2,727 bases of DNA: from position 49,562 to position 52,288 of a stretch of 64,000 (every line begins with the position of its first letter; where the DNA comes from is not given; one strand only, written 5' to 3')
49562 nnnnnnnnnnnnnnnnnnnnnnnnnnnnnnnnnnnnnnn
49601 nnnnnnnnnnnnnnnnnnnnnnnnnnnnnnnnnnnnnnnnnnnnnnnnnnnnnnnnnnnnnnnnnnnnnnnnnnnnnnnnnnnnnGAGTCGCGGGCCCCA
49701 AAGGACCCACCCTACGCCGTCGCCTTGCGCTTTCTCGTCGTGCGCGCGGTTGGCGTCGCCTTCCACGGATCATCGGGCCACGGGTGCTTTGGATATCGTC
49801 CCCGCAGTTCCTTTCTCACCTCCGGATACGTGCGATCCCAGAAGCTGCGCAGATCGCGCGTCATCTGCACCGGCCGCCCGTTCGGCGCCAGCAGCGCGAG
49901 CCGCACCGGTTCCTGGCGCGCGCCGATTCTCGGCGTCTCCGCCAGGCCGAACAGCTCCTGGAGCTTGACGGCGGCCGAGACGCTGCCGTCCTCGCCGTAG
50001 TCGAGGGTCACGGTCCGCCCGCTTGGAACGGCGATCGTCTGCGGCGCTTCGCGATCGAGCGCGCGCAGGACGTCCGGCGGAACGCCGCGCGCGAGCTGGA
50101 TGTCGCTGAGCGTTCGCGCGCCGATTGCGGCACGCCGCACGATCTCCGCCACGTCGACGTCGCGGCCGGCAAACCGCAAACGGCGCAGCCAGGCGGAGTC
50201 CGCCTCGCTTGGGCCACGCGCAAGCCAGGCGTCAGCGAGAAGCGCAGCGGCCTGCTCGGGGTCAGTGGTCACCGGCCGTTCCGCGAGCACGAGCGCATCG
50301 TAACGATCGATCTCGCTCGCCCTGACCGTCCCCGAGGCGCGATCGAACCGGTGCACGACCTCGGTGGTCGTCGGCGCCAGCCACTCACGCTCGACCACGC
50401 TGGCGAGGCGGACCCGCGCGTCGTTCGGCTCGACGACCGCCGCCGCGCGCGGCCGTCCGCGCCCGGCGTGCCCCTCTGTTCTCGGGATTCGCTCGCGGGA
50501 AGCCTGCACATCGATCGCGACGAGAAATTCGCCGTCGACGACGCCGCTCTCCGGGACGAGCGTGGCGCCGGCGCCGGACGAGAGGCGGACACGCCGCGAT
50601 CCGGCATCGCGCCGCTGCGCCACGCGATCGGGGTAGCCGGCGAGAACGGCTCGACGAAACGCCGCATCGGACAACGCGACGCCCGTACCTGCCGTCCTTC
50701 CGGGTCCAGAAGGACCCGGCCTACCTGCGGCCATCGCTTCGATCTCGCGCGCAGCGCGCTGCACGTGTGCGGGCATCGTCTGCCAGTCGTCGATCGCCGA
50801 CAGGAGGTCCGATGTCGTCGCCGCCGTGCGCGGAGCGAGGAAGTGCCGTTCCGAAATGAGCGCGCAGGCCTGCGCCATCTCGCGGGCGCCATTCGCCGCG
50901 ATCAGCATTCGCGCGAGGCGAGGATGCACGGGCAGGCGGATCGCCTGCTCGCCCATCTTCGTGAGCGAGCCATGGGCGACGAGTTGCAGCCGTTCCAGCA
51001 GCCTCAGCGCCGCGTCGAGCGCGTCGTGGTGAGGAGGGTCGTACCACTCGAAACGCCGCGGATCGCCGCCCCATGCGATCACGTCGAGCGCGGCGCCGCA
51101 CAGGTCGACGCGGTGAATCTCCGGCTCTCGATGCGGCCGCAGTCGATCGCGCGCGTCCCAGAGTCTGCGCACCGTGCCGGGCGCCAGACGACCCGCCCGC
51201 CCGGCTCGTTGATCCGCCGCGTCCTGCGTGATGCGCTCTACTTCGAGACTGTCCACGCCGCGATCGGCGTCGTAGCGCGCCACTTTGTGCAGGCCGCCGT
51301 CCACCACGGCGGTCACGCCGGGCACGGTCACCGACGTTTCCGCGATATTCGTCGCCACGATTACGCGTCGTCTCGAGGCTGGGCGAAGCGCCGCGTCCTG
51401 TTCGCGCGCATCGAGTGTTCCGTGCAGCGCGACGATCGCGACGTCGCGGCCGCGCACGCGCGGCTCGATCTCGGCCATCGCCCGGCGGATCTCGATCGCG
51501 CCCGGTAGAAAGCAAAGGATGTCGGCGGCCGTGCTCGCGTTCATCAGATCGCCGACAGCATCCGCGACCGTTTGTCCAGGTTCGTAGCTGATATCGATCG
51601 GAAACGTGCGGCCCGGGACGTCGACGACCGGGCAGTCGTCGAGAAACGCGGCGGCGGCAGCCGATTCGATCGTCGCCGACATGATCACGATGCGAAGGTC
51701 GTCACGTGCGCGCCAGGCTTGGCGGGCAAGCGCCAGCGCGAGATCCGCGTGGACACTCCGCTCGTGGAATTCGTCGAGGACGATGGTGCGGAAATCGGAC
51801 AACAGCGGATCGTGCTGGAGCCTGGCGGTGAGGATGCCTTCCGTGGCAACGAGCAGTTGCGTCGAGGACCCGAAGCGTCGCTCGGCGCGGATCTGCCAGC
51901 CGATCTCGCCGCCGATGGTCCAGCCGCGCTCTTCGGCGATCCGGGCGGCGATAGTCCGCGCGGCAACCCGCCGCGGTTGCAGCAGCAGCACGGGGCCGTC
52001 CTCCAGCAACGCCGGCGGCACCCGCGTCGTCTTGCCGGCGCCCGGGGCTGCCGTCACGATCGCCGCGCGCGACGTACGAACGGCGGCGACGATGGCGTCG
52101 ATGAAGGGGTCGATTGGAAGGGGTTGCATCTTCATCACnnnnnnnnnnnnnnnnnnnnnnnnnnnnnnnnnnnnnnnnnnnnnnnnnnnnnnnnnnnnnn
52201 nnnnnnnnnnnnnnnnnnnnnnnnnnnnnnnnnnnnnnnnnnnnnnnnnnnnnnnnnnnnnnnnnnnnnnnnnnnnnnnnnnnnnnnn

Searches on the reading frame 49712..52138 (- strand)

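Call 85: search_protein_families(library=pfam, proteins=[window:49712-52138:-], max_evalue=0.00001)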
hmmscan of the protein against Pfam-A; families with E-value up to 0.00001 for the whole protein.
window:49712-52138:- (808 aa): 3 families
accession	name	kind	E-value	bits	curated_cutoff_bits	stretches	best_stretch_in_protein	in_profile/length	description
PF08482.15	HrpB_C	-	5.1e-41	140.5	25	1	682-791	24-133/133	ATP-dependent helicase C-terminal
PF00271.37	Helicase_C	-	5e-10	40.1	23.5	1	195-318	6-109/110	Helicase conserved C-terminal domain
PF00270.35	DEAD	-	5.4e-10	39.7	26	1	17-160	8-163/167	DEAD/DEAH box helicase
